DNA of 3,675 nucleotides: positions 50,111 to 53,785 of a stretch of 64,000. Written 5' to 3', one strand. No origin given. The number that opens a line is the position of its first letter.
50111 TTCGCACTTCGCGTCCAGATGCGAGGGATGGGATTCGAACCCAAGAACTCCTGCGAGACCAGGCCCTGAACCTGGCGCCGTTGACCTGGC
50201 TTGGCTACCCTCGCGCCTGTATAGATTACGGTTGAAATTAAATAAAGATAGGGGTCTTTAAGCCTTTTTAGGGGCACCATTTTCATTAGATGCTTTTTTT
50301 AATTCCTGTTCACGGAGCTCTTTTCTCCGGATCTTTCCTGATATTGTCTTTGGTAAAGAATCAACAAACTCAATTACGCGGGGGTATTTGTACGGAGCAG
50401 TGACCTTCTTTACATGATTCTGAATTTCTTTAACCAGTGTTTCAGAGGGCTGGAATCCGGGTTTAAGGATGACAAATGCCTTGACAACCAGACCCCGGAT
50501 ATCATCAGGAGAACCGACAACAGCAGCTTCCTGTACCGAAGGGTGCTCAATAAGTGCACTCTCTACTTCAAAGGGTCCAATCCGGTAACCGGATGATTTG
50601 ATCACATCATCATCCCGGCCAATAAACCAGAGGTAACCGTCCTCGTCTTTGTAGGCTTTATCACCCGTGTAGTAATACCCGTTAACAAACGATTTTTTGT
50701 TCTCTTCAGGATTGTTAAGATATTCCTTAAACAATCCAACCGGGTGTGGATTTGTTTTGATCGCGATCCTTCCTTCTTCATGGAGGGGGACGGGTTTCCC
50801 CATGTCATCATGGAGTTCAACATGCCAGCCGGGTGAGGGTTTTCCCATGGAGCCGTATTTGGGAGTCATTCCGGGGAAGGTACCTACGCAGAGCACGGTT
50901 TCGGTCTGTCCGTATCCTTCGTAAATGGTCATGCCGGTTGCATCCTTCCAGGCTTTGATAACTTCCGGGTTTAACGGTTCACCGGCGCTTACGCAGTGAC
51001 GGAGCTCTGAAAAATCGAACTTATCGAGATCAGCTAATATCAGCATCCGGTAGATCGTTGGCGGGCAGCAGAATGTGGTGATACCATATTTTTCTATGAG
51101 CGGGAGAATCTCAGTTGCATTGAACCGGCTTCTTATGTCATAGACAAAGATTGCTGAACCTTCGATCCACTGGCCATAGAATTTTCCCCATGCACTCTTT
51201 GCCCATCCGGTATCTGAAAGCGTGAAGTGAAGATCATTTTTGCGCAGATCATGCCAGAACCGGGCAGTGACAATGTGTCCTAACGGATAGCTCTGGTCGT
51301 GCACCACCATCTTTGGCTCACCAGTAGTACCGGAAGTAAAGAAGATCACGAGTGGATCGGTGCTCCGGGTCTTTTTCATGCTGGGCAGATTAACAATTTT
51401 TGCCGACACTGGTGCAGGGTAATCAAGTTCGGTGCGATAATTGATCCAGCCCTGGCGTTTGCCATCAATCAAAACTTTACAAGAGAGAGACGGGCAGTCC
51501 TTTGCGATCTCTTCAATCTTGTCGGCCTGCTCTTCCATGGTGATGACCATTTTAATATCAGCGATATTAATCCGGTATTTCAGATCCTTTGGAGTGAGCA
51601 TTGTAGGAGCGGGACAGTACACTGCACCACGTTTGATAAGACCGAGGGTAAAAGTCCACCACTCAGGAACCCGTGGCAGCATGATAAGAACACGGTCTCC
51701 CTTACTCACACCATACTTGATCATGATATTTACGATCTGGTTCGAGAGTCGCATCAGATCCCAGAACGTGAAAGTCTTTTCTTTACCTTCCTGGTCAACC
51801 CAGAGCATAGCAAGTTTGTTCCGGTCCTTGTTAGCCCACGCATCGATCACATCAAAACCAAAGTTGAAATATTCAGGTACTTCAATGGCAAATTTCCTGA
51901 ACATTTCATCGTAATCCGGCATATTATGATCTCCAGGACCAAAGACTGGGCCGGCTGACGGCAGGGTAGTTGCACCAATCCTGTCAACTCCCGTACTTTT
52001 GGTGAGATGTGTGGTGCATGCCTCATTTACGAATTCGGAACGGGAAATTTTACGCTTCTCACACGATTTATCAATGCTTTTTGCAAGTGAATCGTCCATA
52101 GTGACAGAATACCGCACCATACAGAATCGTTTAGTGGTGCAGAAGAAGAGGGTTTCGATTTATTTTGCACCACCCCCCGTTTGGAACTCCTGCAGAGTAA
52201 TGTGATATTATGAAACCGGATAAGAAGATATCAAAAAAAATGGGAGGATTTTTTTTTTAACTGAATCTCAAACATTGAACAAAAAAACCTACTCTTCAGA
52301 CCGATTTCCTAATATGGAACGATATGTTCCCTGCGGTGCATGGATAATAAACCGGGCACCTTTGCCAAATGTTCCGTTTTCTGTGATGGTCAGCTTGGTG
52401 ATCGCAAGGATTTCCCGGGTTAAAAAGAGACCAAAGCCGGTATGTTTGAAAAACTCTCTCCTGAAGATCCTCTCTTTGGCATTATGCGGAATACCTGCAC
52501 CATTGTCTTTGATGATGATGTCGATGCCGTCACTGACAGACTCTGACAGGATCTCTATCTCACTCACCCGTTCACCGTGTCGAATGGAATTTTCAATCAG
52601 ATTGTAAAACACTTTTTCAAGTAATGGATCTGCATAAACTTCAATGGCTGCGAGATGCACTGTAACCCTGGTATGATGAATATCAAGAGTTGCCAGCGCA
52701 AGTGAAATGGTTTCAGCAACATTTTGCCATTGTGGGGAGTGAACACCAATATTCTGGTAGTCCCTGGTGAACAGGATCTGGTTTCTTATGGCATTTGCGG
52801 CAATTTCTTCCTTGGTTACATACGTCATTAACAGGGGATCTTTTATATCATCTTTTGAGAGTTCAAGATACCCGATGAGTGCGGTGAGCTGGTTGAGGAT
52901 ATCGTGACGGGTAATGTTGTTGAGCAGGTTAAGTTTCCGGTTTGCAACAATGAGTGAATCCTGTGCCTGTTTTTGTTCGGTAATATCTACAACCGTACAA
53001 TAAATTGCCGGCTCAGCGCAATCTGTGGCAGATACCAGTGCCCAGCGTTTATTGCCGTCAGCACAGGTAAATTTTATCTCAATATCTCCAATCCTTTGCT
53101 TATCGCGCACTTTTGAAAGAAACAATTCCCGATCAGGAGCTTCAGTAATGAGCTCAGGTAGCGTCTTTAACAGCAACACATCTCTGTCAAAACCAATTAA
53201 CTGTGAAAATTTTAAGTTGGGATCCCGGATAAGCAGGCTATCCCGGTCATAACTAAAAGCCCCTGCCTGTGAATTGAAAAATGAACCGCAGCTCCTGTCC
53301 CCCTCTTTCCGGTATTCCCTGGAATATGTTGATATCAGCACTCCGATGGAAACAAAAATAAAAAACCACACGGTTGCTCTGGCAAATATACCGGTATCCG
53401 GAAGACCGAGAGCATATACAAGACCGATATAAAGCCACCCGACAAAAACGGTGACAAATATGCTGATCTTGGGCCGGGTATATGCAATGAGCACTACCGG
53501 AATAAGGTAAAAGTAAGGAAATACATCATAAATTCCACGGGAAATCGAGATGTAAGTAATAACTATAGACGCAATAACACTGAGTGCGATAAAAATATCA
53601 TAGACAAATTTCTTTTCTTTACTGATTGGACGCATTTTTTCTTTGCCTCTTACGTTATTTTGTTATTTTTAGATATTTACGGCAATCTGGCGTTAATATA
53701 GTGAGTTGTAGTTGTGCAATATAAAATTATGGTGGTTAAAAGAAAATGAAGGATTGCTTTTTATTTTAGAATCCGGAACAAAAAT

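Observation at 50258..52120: Ribbon-helix-helix DNA-binding domain fused in frame to an acyl-CoA synthetase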

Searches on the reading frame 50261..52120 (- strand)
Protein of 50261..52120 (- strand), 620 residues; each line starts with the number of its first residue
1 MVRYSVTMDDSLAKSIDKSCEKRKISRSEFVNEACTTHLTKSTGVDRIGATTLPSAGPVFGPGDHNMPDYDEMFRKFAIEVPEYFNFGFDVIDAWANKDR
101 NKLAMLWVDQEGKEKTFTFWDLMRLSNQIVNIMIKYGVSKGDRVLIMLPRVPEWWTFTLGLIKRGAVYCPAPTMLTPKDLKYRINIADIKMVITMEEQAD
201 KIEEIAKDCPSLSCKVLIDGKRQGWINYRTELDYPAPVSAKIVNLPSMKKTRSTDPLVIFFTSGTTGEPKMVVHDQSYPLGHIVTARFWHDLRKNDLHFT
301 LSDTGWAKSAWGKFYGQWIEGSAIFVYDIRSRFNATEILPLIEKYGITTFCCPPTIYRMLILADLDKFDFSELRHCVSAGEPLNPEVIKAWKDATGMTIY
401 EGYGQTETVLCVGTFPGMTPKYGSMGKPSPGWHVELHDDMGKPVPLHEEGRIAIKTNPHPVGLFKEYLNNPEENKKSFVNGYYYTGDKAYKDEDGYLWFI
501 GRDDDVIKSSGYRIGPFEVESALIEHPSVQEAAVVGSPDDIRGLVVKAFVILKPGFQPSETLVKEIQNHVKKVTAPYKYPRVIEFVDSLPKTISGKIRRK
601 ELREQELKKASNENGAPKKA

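Call 4: search_protein_families(library=pfam, proteins=[window:50261-52120:-], max_evalue=1)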
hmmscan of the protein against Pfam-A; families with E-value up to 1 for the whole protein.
window:50261-52120:- (620 aa): 4 families
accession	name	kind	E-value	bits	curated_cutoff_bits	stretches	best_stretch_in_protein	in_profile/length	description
PF00501.34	AMP-binding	-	5.3e-68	230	29.9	1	93-468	2-384/384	AMP-binding enzyme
PF13193.12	AMP-binding_C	-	3.6e-25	89.1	24.5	1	518-596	1-76/76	AMP-binding enzyme C-terminal domain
PF01402.27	RHH_1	-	0.00023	21.4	20.5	1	5-34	3-32/39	Ribbon-helix-helix protein, copG family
PF23562.2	AMP-binding_C_3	-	0.0014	19.4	20.8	1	503-574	1-71/124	AMP-binding enzyme C-terminal domain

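Call 60: search_solved_structures(query=window:50261-51922:-, max_evalue=1e-100, show_alignments=1)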
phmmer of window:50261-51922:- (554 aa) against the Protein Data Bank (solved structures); distinct sequences matched with E-value up to 1e-100: 4.
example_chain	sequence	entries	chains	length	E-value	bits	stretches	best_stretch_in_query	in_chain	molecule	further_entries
3etc_A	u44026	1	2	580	1.2e-180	604.9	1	3-540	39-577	AMP-binding protein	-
8biq_D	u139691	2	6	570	2.1e-144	485.1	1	19-544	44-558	4-hydroxybutyrate--CoA ligase 1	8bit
2vze_A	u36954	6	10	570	1.1e-128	433.2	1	14-544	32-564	ACYL-COENZYME A SYNTHETASE ACSM2A, MITOCHONDRIAL | Acyl-coenzyme A synthetase ACSM2A, mitochondrial precursor | Acyl-coenzyme A synthetase ACSM2A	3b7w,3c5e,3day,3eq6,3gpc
2wd9_A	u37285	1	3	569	1.2e-128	433.1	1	14-544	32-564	ACYL-COENZYME A SYNTHETASE ACSM2A, MITOCHONDRIAL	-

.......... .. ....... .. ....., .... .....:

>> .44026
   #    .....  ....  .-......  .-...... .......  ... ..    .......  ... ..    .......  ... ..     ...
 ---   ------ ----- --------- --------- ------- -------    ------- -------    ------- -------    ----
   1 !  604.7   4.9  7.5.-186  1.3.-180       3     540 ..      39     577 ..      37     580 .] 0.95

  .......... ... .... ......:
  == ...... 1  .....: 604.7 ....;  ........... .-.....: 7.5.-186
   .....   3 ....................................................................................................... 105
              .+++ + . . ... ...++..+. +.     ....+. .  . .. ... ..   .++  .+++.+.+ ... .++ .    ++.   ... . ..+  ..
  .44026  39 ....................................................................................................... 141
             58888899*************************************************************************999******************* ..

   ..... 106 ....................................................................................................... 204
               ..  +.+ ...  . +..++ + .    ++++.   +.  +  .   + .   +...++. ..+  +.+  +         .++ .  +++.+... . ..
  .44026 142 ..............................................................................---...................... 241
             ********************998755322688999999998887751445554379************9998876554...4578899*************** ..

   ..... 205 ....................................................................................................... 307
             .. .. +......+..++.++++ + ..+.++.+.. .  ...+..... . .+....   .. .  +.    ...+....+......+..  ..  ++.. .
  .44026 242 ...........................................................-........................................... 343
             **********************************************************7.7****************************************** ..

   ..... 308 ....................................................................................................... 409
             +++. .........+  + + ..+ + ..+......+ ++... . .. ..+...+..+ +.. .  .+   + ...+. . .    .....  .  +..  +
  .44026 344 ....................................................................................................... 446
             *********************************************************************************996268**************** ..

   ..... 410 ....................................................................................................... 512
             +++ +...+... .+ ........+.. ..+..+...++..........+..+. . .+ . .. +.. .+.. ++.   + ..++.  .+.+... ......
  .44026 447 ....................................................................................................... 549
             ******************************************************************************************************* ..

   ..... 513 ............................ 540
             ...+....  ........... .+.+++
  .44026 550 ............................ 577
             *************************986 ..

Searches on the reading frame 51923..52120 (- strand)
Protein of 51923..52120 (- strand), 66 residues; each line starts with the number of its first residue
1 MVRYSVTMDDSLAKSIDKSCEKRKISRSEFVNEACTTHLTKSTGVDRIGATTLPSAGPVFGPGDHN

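Call 4: search_protein_families(library=pfam, proteins=[window:51923-52120:-], max_evalue=1)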
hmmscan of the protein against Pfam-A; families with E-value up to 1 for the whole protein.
window:51923-52120:- (66 aa): 3 families
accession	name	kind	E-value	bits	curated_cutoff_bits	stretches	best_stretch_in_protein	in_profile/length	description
PF01402.27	RHH_1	-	4.1e-06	27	20.5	1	5-34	3-32/39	Ribbon-helix-helix protein, copG family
PF15919.11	HicB_lk_antitox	-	0.064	13.8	27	1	3-34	91-122/123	HicB_like antitoxin of bacterial toxin-antitoxin system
PF12651.13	RHH_3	-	0.21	12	21.6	1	2-34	3-35/44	Ribbon-helix-helix domain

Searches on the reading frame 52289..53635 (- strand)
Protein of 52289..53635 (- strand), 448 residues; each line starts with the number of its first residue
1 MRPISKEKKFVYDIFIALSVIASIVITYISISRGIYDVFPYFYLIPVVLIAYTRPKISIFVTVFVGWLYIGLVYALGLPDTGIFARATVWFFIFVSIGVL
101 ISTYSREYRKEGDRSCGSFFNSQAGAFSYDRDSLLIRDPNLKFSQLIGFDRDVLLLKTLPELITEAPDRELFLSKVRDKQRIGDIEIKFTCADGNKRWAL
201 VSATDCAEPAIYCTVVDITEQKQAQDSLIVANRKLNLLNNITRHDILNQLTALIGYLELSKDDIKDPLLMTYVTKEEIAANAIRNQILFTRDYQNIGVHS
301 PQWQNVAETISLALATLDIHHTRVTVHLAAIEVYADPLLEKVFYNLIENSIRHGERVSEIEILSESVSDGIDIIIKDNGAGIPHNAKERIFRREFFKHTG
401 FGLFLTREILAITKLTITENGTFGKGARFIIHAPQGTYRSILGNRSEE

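Call 63: search_protein_families(library=ncbifam, proteins=[window:52289-53635:-], max_evalue=0.00001)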
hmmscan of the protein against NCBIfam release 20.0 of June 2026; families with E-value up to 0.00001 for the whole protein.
window:52289-53635:- (448 aa): 24 families
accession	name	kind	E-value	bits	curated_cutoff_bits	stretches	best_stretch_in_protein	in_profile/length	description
NF008468.0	PRK11360.1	equivalog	1.3e-15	56.8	646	1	140-434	294-607/616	two-component system sensor histidine kinase AtoS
NF047874.1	MASE3_PAS_HK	subfamily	4.2e-13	49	560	1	338-436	519-626/655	MASE3 domain-containing sensor histidine kinase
NF007793.0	PRK10490.1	equivalog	7.6e-13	47.4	1123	1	242-438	671-885/895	two-component system sensor histidine kinase KdpD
NF046044.1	PnpS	equivalog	3.3e-12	46.1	400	1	333-433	279-389/390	two-component system histidine kinase PnpS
NF033091.0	HK_VanS_ACDEFG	equivalog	5.8e-11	42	400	1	338-418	189-278/293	vancomycin resistance histidine kinase VanS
TIGR02966.1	phoR_proteo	equivalog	8.7e-10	38.1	334.2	1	307-431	195-331/333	phosphate regulon sensor histidine kinase PhoR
NF033092.0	HK_WalK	equivalog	9.7e-10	37.6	725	1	325-434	476-593/594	cell wall metabolism sensor histidine kinase WalK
NF006800.0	PRK09303.1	equivalog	1.8e-09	37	342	1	332-431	265-373/383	histidine kinase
NF008312.0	PRK11100.1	equivalog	2.9e-09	36.3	356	1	316-417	345-456/477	two-component system sensor histidine kinase CreC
NF041832.1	near_NosP_CTERM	subfamily_domain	1.5e-08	34.2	400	1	323-439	104-229/370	NahK/ErcS family hybrid sensor histidine kinase/response regulator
TIGR01386.1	cztS_silS_copS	subfamily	8.1e-08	31.7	292.55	1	332-396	346-410/457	heavy metal sensor histidine kinase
NF047405.1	SensHisKinSapS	equivalog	1e-07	31.7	550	1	339-438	228-336/341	two-component system sensor histidine kinase SapS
NF007688.0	PRK10364.1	equivalog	1.3e-07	30.7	479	1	323-436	331-452/460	two-component system sensor histidine kinase ZraS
NF008298.1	PRK11086.1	subfamily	1.3e-07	30.4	520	1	214-435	309-525/529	DcuS/MalK family sensor histidine kinase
NF045595.1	HK_scytonemin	equivalog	1.6e-07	30.1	865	0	322-433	514-633/637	scytonemin biosynthesis sensor histidine kinase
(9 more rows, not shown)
